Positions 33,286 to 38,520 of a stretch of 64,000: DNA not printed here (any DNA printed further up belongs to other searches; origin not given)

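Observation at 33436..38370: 1644-aa OppA-like/PKD surface glycoprotein with a membrane anchor and Q/P-rich tail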

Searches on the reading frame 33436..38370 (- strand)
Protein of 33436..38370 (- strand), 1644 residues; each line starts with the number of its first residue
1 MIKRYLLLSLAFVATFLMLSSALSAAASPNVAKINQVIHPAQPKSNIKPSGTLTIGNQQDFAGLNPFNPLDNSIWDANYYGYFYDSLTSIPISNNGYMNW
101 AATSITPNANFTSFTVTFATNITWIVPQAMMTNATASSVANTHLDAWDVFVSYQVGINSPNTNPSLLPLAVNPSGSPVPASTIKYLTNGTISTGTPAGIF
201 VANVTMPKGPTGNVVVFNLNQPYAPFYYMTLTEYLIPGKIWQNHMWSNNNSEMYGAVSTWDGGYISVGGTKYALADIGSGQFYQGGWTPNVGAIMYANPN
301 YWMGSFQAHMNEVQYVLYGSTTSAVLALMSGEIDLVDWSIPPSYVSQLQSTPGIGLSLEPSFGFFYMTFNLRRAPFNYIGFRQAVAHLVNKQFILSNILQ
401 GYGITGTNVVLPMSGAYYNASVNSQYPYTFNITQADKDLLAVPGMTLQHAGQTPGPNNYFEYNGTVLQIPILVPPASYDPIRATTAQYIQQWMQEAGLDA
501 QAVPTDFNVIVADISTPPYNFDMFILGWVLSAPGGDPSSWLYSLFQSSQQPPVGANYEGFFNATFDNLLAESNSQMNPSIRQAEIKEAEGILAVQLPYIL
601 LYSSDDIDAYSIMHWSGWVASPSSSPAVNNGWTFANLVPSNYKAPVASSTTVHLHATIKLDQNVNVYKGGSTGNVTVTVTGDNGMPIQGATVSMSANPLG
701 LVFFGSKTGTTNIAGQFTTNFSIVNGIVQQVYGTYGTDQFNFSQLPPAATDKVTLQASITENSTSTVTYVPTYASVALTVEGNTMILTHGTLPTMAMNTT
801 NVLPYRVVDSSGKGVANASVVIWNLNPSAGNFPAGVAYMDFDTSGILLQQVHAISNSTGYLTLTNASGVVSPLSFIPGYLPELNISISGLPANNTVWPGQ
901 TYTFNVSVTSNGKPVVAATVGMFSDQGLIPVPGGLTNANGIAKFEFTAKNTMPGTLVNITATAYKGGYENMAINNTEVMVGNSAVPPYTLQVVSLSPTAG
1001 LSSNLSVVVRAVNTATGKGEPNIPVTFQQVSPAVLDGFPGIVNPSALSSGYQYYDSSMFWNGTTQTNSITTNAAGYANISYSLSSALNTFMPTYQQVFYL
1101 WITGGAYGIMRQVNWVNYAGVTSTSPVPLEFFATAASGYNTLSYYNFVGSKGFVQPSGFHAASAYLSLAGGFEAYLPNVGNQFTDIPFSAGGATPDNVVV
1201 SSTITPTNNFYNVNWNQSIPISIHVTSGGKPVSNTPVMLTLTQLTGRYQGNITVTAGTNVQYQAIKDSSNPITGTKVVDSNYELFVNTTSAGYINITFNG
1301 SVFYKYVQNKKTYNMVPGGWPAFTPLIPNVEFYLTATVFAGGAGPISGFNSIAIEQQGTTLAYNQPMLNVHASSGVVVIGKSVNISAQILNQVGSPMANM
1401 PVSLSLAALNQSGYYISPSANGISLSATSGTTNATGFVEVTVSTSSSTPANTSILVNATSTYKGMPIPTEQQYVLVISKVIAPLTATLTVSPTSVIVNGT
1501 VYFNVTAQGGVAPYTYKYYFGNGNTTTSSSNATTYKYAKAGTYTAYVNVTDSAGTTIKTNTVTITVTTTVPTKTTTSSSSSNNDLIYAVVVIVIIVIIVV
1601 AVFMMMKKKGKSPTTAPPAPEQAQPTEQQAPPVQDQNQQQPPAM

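Call 5: search_protein_families(library=pfam, proteins=[window:33436-38370:-], max_evalue=1)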
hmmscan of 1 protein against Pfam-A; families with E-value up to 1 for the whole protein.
window:33436-38370:- (1644 aa): 17 families
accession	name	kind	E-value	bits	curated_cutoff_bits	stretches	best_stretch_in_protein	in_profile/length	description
PF00496.27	SBP_bac_5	-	1e-42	147.1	32.4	1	175-548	32-364/368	Bacterial extracellular solute-binding proteins, family 5 Middle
PF18911.6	PKD_4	-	1.7e-07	31.6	27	1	1495-1566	14-85/85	PKD domain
PF02369.22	Big_1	-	5.1e-07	30.1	34.9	3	657-722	3-67/93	Bacterial Ig-like domain (group 1)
PF00801.26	PKD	-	1.3e-06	28.8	23.5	1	1486-1562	2-78/80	PKD domain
PF17789.7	MG4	-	3.4e-05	24.4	24.7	1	1386-1457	19-74/95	Macroglobulin domain MG4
PF02009.21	RIFIN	-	0.0022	18.4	32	1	1525-1607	228-308/327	Rifin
PF24107.1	DUF7382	-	0.0059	16.9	27.4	0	673-696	20-43/65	Domain of unknown function (DUF7382)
PF14946.11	DUF4501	-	0.0072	16.8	29.6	1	1523-1614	37-121/179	Domain of unknown function (DUF4501)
PF20087.4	DUF6479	-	0.011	16.7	25.4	1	1576-1638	12-73/120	Family of unknown function (DUF6479)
PF00775.27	Dioxygenase_C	-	0.015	15.2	27.3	0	802-826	31-55/182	Dioxygenase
PF17870.6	Insulin_TMD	-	0.016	15.7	33.4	1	1586-1609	19-42/47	Insulin receptor trans-membrane segment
PF13314.11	DUF4083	-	0.022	15.1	25.4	1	1584-1608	4-28/57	Domain of unknown function (DUF4083)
PF13927.12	Ig_3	-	0.033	15.1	30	1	1488-1535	4-51/78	Immunoglobulin domain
PF13273.12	DUF4064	-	0.056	14.1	32.1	1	1567-1609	43-85/102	Protein of unknown function (DUF4064)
PF17359.7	DUF5385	-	0.11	12.5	25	1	1589-1612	7-31/217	Family of unknown function (DUF5385)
PF07495.19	Y_Y_Y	-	0.82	10.1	26.6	0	1515-1566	9-64/65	Y_Y_Y domain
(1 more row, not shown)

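Call 6: search_protein_families(library=ncbifam, proteins=[window:33436-38370:-], max_evalue=1)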
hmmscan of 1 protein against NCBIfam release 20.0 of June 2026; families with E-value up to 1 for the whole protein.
window:33436-38370:- (1644 aa): 17 families
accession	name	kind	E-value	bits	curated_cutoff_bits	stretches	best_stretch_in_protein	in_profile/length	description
NF011689.0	PRK15109.1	equivalog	1.4e-18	66.9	560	1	277-622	213-527/547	ABC transporter substrate-binding protein SapA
NF045467.1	Opp4A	equivalog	1.7e-13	49.7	650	1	279-610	210-534/556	oligopeptide ABC transporter substrate-binding protein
NF045468.1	Opp5A_nikA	equivalog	5.5e-12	44.9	600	1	272-622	154-476/488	nickel ABC transporter substrate-binding protein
NF043070.1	DppA_dipep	equivalog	6.5e-11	41.5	1005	1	271-602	202-504/535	dipeptide ABC transporter periplasmic-binding protein DppA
TIGR02294.1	nickel_nikA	equivalog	7.2e-11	41.3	393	1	276-544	162-414/501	nickel ABC transporter substrate-binding protein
NF011942.0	PRK15413.1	equivalog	1.2e-08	34.1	594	2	321-421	228-324/512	glutathione ABC transporter substrate-binding protein GsiB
NF011684.0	PRK15104.1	equivalog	6.3e-07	28.5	947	1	277-454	212-381/543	oligopeptide ABC transporter substrate-binding protein OppA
NF007287.0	PRK09755.1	equivalog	2.1e-05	23.5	1098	1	280-407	210-333/535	ABC transporter substrate-binding protein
NF006283.1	PRK08455.1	equivalog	0.0009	18.9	187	1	1574-1638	8-71/182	flagellar basal body-associated protein FliL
TIGR01477.1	RIFIN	paralog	0.0011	18.8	176.95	1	1487-1608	209-338/356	variant surface antigen, rifin family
NF033761.1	gliding_GltJ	equivalog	0.0039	16.3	450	1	1562-1642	350-429/671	adventurous gliding motility protein GltJ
NF004285.1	PRK05696.1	equivalog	0.0042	16.9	179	1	1577-1625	13-61/171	flagellar basal body-associated protein FliL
TIGR02422.1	protocat_beta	equivalog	0.019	14.6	296.4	1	760-827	23-87/220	protocatechuate 3,4-dioxygenase subunit beta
TIGR02439.1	catechol_proteo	equivalog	0.088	11.8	392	0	764-831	95-158/285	catechol 1,2-dioxygenase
NF049985.1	SBP_like_Rv1680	exception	0.1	12.2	400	1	287-354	10-72/268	Rv1680 family SBP-like protein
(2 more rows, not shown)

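Call 7: search_solved_structures(query=window:33436-38370:-, max_evalue=1, show_alignments=2)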
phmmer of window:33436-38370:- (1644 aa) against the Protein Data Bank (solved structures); distinct sequences matched with E-value up to 1: 59.
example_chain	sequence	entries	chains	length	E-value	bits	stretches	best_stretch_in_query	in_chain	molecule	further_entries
3m8u_A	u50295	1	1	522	4e-14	54.4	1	275-601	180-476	Heme-binding protein A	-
3tpa_A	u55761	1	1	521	3.1e-13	51.5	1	277-591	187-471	Heme-binding protein A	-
8are_A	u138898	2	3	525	1.1e-12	49.7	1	277-604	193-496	Oligopeptide-binding protein OppA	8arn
1xoc_A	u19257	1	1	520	1.3e-12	49.4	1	276-604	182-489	Oligopeptide-binding protein appA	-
5u4o_A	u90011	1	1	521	3.5e-12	48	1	272-589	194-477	ABC transporter substrate-binding protein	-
8upi_A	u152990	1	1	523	6.3e-12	47.2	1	269-542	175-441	Peptide ABC transporter substrate-binding protein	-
5f1q_A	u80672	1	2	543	1e-11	46.5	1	271-605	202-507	Periplasmic dipeptide transport protein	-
4qfk_H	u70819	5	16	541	1.2e-10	43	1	278-599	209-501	ABC transporter periplasmic peptide-binding protein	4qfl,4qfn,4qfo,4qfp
1dpp_A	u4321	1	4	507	1.2e-10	42.9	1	275-605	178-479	DIPEPTIDE BINDING PROTEIN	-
8z1y_F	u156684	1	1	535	1.4e-10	42.7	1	274-604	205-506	Dipeptide-binding protein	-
8z1z_F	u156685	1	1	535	1.9e-10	42.2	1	274-604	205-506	Dipeptide-binding protein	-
6hlx_A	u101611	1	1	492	2.1e-10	42.1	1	274-442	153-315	AgaA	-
1dpe_A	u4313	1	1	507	1e-09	39.9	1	274-605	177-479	DIPEPTIDE-BINDING PROTEIN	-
1uqw_A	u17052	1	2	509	4.5e-09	37.7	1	275-619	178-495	PUTATIVE BINDING PROTEIN YLIB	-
6ofq_A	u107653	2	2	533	1e-07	33.2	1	273-601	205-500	Heme-binding protein A / AI-2 binding protein A | Heme-binding protein A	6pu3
2c26_A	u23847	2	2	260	0.00052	20.9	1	1486-1569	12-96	ENDOGLUCANASE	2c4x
4jgu_A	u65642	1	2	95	0.052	14.3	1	1507-1566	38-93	ColH protein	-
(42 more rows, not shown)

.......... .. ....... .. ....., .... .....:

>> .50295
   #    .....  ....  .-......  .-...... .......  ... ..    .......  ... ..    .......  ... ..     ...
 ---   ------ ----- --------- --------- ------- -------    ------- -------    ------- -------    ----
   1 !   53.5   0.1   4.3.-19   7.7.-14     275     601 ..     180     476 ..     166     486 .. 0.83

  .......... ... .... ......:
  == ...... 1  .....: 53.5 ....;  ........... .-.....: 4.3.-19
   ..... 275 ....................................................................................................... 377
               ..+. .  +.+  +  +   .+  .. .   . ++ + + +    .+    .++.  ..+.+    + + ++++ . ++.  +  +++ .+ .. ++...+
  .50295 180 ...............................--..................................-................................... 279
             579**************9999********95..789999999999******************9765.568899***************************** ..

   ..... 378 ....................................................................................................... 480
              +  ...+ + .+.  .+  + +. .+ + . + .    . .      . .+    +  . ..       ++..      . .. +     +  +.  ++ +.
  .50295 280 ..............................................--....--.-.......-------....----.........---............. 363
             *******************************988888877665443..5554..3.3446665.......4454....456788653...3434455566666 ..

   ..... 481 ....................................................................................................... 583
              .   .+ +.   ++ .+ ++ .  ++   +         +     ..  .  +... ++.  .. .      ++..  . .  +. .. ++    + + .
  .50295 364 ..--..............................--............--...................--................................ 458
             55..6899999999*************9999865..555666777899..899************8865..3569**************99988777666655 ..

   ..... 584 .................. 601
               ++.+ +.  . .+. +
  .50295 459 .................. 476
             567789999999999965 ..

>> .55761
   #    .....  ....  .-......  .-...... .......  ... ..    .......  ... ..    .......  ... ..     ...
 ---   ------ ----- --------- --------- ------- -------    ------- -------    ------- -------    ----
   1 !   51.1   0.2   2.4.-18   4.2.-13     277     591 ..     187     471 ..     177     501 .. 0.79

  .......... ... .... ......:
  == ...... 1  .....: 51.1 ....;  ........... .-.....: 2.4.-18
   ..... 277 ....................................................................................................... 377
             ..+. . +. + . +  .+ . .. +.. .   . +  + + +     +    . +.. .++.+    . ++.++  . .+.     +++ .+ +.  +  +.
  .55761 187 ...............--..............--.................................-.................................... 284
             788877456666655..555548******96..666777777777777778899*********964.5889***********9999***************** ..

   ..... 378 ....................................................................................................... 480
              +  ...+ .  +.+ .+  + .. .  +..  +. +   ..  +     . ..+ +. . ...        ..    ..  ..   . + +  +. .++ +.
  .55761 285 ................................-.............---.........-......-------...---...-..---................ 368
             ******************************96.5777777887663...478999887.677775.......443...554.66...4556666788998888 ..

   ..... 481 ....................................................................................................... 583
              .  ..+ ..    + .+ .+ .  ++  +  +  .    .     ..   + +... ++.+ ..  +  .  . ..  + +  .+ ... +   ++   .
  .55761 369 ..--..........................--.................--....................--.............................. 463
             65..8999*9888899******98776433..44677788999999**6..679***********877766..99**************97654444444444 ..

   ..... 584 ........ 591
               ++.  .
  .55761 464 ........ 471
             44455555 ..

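Call 10: find_homologous_proteins(query=window:33436-38370:-, max_evalue=0.00001)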
Query window:33436-38370:- (1644 aa): 5 proteins with E <= 0.00001 among 8000 candidates.
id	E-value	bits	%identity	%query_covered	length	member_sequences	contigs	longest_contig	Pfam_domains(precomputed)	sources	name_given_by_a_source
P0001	0.0e+0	3312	90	100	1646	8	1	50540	PF00801.27,PF02369.23,PF00496.28,PF18911.7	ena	-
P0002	0.0e+0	3290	90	100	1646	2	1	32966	PF00801.27,PF02369.23,PF00496.28,PF18911.7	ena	-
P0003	3.2e-24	103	26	42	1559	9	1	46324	PF17789.8,PF02369.23,PF17957.8,PF00496.28,PF13620.13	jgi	jgi:ABC-type transport system substrate-binding protein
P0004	4.8e-24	102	26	40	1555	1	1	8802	PF17789.8,PF02369.23,PF17957.8,PF20598.5,PF00496.28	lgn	-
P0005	4.9e-7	46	24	20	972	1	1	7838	PF00656.28,PF00496.28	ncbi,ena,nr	ncbi:MAG: caspase family protein [Planctomycetes bacterium]|nr:caspase family protein [Planctomyceto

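Call 11: find_related_loci(query=window:33436-38370:-, collection=genome_contigs, flank=10000)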
Query window:33436-38370:- (1644 aa) in genome_contigs; peptide patterns used: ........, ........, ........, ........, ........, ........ (x = any residue, [..] = any of these).
33 stretches matched a pattern, but none encodes a relative of the query by tblastn (E <= 1e-3).
